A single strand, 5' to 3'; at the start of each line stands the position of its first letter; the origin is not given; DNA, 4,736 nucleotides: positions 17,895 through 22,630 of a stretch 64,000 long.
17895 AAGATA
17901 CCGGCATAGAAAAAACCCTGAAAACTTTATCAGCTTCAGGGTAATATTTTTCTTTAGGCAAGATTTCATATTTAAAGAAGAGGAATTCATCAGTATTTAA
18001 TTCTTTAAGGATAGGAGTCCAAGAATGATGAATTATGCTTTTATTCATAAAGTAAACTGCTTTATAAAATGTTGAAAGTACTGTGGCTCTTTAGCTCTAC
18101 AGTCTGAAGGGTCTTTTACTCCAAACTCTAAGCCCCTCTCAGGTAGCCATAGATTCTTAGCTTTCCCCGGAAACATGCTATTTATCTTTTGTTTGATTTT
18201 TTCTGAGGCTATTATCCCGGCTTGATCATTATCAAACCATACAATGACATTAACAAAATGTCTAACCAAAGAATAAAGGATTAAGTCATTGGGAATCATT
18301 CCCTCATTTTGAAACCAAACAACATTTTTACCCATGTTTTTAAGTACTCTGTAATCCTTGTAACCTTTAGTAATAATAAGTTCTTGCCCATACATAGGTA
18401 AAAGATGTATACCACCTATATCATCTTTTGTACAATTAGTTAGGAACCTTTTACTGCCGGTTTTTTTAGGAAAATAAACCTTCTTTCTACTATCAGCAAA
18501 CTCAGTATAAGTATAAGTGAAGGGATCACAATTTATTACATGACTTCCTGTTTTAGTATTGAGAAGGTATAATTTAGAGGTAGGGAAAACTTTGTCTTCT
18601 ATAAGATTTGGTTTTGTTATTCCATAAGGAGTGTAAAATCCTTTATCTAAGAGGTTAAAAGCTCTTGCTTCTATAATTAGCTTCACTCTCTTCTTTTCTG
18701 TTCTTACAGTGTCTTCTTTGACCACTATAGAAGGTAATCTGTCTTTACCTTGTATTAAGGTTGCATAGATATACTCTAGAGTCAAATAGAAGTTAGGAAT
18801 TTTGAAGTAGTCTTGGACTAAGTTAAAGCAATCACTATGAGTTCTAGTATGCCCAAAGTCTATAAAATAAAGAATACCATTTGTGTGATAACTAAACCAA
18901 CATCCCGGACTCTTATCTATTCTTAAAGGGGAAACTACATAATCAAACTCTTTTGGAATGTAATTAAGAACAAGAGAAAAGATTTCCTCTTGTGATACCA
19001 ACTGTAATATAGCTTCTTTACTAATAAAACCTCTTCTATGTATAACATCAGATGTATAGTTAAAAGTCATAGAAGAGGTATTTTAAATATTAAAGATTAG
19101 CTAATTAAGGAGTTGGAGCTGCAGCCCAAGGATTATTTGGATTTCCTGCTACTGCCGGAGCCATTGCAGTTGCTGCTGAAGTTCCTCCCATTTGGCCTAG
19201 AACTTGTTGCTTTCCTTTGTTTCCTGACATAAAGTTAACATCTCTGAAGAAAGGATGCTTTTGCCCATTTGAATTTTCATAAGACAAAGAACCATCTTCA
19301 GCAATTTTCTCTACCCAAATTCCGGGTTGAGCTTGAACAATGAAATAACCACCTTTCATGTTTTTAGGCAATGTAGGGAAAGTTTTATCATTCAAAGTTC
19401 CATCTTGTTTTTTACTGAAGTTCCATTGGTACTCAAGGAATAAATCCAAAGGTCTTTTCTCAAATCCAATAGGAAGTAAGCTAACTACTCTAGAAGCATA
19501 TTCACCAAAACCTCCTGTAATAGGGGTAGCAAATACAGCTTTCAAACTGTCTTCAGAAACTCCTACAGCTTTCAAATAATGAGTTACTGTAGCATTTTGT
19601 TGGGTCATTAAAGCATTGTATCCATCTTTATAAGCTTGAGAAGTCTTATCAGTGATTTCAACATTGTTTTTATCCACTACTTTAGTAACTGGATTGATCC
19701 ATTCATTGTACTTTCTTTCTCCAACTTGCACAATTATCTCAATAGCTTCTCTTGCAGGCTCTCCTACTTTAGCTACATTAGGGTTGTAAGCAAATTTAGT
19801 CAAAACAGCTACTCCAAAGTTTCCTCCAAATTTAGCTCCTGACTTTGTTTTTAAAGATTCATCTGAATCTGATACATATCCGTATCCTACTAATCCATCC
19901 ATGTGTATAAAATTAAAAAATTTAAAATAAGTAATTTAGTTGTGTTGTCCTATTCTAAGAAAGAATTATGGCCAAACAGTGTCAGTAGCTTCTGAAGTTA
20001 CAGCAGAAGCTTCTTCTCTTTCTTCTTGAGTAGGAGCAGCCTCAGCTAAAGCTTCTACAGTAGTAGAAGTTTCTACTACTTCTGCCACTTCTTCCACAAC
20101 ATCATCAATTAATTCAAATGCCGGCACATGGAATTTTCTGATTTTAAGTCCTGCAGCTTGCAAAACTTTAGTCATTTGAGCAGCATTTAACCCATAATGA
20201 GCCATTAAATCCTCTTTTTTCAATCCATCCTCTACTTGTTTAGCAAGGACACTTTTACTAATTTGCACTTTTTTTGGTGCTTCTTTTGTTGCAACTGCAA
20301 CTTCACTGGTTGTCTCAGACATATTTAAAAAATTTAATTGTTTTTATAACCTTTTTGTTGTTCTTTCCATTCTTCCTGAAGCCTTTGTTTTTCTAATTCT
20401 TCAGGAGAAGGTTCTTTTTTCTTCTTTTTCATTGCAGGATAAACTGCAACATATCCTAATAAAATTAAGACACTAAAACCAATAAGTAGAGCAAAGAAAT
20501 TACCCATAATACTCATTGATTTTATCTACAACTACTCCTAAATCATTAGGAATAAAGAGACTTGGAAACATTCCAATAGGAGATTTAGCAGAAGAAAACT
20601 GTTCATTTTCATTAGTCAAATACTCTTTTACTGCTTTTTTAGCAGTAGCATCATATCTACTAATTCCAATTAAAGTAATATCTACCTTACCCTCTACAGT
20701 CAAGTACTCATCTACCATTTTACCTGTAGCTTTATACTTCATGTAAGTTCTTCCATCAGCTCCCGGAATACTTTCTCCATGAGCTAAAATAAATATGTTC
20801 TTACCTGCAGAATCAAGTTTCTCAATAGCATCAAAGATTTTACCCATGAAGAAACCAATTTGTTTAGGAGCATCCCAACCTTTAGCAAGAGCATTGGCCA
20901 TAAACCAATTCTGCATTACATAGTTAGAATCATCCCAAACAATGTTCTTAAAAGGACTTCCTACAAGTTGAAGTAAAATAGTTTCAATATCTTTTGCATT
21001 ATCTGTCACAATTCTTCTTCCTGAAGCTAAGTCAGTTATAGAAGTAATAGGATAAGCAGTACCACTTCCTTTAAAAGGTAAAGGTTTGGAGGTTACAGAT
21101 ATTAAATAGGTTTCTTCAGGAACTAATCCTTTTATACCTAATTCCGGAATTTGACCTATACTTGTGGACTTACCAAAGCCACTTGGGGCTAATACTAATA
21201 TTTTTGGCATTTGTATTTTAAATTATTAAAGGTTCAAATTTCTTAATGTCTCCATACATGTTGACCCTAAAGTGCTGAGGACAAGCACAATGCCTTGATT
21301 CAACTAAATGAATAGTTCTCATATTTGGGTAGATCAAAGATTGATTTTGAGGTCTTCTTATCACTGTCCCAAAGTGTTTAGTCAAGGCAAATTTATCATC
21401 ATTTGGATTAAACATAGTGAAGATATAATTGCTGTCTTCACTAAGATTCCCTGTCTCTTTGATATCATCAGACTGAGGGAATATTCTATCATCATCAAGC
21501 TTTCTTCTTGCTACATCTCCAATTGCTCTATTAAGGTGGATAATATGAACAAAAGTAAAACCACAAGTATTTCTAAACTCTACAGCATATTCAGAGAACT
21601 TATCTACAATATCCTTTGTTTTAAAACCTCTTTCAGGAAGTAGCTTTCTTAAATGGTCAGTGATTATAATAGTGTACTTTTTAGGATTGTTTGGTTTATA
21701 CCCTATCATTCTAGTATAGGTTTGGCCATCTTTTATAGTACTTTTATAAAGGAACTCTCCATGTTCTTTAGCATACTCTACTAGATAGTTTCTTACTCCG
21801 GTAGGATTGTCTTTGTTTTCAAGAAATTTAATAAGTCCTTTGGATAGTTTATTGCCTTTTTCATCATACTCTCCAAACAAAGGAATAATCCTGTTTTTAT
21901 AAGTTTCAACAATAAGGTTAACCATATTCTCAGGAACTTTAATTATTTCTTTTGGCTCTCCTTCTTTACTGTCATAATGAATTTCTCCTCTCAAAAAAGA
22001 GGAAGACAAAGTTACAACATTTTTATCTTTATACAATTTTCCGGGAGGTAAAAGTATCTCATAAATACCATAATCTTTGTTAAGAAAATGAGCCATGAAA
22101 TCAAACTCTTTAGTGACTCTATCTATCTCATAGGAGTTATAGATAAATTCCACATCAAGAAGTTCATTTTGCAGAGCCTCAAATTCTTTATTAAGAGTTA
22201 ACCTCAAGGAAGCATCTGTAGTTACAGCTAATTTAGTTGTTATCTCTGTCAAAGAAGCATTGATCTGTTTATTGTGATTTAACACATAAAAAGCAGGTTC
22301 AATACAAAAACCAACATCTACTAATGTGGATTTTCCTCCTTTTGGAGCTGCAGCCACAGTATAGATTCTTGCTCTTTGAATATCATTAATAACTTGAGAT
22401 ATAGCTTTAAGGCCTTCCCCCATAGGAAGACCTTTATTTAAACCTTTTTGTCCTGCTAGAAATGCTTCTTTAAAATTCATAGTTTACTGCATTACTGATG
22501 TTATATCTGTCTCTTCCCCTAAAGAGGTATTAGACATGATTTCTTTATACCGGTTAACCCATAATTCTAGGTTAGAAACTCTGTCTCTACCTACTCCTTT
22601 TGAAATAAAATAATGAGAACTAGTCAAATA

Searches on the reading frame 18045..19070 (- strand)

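Call 11: search_protein_families(library=phrogs, proteins=[window:18045-19070:-])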
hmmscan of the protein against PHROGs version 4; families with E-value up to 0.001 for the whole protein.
window:18045-19070:- (341 aa): 2 families
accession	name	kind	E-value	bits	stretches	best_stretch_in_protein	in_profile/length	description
phrog_12622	-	DNA, RNA and nucleotide metabolism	4.4e-82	277.3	1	13-339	23-366/415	DNA primase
phrog_239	-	DNA, RNA and nucleotide metabolism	1.9e-07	31.4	1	195-325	154-296/801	DNA primase/helicase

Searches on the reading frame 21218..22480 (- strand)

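Call 11: search_protein_families(library=phrogs, proteins=[window:21218-22480:-])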
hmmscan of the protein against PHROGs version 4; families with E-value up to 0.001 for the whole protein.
window:21218-22480:- (420 aa): 3 families
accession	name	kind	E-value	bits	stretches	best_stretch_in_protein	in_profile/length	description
phrog_15558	-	unknown function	3.2e-142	475.4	1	1-420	1-402/403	-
phrog_239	-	DNA, RNA and nucleotide metabolism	5e-05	23.4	0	268-362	468-559/801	DNA primase/helicase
phrog_243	-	DNA, RNA and nucleotide metabolism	0.00074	19.5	0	15-54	13-52/273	DnaB-like replicative helicase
